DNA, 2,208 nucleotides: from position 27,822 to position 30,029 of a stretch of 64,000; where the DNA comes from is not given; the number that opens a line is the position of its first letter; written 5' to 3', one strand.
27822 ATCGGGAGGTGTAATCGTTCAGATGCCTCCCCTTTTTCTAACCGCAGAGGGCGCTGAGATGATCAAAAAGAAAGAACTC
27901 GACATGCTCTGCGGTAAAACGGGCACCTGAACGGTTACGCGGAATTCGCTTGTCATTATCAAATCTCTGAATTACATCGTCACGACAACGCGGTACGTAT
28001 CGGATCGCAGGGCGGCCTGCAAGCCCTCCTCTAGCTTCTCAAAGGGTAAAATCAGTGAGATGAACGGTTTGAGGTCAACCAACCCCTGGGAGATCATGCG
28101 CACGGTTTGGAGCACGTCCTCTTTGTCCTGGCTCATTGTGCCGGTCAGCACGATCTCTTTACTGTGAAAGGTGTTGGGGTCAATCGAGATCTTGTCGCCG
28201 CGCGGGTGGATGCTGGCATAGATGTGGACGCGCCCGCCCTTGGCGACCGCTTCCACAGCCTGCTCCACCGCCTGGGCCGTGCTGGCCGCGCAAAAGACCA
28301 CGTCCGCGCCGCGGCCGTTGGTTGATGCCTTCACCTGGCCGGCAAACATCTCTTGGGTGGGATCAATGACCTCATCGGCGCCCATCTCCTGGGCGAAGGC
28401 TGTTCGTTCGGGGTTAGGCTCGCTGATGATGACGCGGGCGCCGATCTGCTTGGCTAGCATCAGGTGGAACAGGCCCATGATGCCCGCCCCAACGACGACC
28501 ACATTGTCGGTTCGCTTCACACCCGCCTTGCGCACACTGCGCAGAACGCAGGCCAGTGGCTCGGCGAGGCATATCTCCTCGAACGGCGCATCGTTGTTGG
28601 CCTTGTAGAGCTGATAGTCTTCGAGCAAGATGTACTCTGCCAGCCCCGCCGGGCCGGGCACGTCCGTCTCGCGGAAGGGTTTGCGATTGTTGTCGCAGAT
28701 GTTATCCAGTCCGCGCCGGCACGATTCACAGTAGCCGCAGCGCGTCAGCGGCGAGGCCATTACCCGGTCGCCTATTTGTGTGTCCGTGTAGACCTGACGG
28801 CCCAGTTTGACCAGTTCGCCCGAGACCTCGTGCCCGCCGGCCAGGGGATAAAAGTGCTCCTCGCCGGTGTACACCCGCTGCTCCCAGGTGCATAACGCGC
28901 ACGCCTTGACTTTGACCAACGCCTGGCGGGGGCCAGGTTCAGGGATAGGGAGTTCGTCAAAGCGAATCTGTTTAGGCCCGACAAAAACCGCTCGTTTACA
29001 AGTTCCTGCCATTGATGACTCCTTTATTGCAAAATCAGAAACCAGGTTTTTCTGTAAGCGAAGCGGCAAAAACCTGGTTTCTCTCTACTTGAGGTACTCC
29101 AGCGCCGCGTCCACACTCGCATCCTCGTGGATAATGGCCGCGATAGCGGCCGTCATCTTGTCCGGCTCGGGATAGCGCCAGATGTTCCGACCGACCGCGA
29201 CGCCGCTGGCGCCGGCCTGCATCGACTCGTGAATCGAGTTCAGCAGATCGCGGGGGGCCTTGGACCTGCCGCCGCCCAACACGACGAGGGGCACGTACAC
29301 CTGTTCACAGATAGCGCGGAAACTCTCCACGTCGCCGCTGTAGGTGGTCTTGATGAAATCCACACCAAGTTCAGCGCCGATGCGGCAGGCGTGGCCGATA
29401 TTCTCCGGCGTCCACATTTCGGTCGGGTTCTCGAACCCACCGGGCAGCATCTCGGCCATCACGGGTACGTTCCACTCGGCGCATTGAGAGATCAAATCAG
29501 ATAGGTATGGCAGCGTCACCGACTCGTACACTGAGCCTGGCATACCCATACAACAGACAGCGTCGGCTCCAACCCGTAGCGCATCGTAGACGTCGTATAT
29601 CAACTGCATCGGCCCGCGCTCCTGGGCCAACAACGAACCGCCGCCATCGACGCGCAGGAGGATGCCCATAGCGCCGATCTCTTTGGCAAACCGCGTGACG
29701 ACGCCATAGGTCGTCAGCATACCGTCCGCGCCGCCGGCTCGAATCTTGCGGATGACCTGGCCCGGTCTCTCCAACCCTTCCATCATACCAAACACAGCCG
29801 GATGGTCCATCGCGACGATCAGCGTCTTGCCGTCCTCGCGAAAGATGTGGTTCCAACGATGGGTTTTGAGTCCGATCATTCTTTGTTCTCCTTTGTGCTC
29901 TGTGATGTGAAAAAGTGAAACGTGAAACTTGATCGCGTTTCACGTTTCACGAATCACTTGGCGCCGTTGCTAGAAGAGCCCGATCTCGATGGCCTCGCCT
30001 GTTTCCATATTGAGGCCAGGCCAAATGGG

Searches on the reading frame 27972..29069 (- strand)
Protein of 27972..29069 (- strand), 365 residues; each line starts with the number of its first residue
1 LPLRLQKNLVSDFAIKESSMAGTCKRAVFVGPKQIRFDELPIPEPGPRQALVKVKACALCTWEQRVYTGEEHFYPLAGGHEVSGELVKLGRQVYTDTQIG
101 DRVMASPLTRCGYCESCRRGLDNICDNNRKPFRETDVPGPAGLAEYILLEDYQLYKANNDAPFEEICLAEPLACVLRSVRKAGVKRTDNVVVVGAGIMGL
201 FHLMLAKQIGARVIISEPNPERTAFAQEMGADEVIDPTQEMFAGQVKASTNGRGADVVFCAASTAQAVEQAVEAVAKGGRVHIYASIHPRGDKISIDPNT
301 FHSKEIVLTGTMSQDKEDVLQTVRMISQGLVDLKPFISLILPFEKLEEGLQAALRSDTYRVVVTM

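Call 3: search_protein_families(library=pfam, proteins=[window:27972-29069:-])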
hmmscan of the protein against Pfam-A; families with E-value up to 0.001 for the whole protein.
window:27972-29069:- (365 aa): 5 families
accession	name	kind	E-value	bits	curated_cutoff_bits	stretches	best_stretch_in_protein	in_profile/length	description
PF00107.32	ADH_zinc_N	-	1.6e-25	90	31.8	1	199-327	3-128/129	Zinc-binding dehydrogenase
PF08240.17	ADH_N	-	1.8e-20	73.6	23.5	1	46-157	1-102/104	Alcohol dehydrogenase GroES-like domain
PF13602.12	ADH_zinc_N_2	-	5.3e-09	37.5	27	1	229-348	1-118/134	Zinc-binding dehydrogenase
PF01262.27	AlaDh_PNT_C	-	4.5e-06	26.7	23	1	183-262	22-100/214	Alanine dehydrogenase/PNT, C-terminal domain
PF16912.11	Glu_dehyd_C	-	9.2e-05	22.4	34.9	1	179-308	23-150/211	Glucose dehydrogenase C-terminus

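Call 26: search_protein_families(library=ncbifam, proteins=[window:27972-29012:-], max_evalue=0.00001)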
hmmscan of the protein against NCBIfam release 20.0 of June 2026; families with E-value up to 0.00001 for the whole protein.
window:27972-29012:- (346 aa): 23 families
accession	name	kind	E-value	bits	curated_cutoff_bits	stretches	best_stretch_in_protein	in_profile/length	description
NF041097.1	keto_inos_dh_IolM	equivalog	1.7e-48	165.2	450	1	15-345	39-388/389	scyllo-inosose 3-dehydrogenase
TIGR00692.1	tdh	equivalog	4.7e-46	157.4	458.35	1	16-344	11-338/340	L-threonine 3-dehydrogenase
NF003808.0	PRK05396.1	equivalog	1.2e-44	152.6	380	1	16-344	13-338/341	L-threonine 3-dehydrogenase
NF010344.0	PRK13771.1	subfamily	2.1e-38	132.2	349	1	14-336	11-322/334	putative alcohol dehydrogenase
TIGR03989.1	Rxyl_3153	subfamily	1.1e-36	126.9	440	1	8-344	5-368/370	NDMA-dependent alcohol dehydrogenase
TIGR03366.1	HpnZ_proposed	hypoth_equivalog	1.6e-36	126.1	328.1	1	27-310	4-296/315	putative phosphonate catabolism associated alcohol dehydrogenase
NF007642.0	PRK10309.1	equivalog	8.6e-33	114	550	1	14-292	10-286/347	galactitol-1-phosphate 5-dehydrogenase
NF041172.1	AcrlCoa_red_Thmprot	equivalog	4.7e-32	111.2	500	1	10-334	6-321/334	acryloyl-CoA reductase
NF007489.0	PRK10083.1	equivalog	1.7e-29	102.9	376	1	12-332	8-321/339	Zn-dependent oxidoreductase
TIGR03451.1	mycoS_dep_FDH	equivalog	3.6e-29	101.7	512.9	1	16-345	14-357/358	S-(hydroxymethyl)mycothiol dehydrogenase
NF007375.0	PRK09880.1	equivalog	4.3e-29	101.4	469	1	6-335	6-331/344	L-idonate 5-dehydrogenase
TIGR02818.1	adh_III_F_hyde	equivalog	1.2e-25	90.4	543.95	2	120-346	136-368/368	S-(hydroxymethyl)glutathione dehydrogenase/class III alcohol dehydrogenase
TIGR03201.1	dearomat_had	equivalog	2.2e-25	89.5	338.65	1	16-338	11-340/349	6-hydroxycyclohex-1-ene-1-carbonyl-CoA dehydrogenase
NF006940.0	PRK09422.1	equivalog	2.1e-24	86.1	344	1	28-312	24-303/338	alcohol dehydrogenase AdhP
TIGR02824.1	quinone_pig3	subfamily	4e-23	81.9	296.8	1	123-295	93-265/325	putative NAD(P)H quinone oxidoreductase, PIG3 family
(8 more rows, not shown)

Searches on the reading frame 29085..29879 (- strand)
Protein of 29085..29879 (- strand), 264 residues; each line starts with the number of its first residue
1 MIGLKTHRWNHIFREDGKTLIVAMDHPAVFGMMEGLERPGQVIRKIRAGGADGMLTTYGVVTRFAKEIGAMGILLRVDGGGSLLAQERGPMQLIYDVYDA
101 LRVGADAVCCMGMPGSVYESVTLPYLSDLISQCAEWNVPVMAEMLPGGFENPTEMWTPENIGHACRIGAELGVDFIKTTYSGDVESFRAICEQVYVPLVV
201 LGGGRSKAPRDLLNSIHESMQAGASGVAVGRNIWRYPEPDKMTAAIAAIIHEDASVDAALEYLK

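Call 3: search_protein_families(library=pfam, proteins=[window:29085-29879:-])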
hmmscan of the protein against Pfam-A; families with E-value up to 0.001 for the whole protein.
window:29085-29879:- (264 aa): 2 families
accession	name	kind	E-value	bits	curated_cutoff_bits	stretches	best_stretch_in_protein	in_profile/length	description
PF01791.15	DeoC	-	4.5e-34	118.5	23.8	1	19-235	1-228/229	DeoC/LacD family aldolase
PF22649.2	Cgl0159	-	4.1e-05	23.4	27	1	122-248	120-249/251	Cgl0159-like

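Call 26: search_protein_families(library=ncbifam, proteins=[window:29085-29879:-], max_evalue=0.00001)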
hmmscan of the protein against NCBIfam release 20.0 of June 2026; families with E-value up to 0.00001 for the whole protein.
window:29085-29879:- (264 aa): 7 families
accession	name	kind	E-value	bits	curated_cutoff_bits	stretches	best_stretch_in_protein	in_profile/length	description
NF005556.0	PRK07226.1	subfamily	9.7e-64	215.3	241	1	5-263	6-264/267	2-amino-3,7-dideoxy-D-threo-hept-6-ulosonate synthase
TIGR01949.1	ADH_synth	equivalog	5.4e-55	186.9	299.45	1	5-261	3-255/255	2-amino-3,7-dideoxy-D-threo-hept-6-ulosonate synthase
NF006081.0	PRK08227.1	equivalog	2.5e-42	145.2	297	1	7-263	38-286/291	3-hydroxy-5-phosphonooxypentane-2,4-dione thiolase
NF040816.1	Fbpase1_Arch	equivalog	2.1e-37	129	430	1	5-260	8-267/271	class I fructose-bisphosphate aldolase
NF041223.1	BagB_FevI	exception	1.4e-33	116.2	500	1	8-252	12-256/257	bagremycin/ferroverdin biosynthesis DhnA-type aldolase BagB/FevI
NF005321.0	PRK06852.1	equivalog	6.5e-14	51.7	420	1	53-263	79-304/308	aldolase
NF006704.0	PRK09250.1-1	equivalog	3.8e-09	35.8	277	0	68-181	96-211/308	class I fructose-bisphosphate aldolase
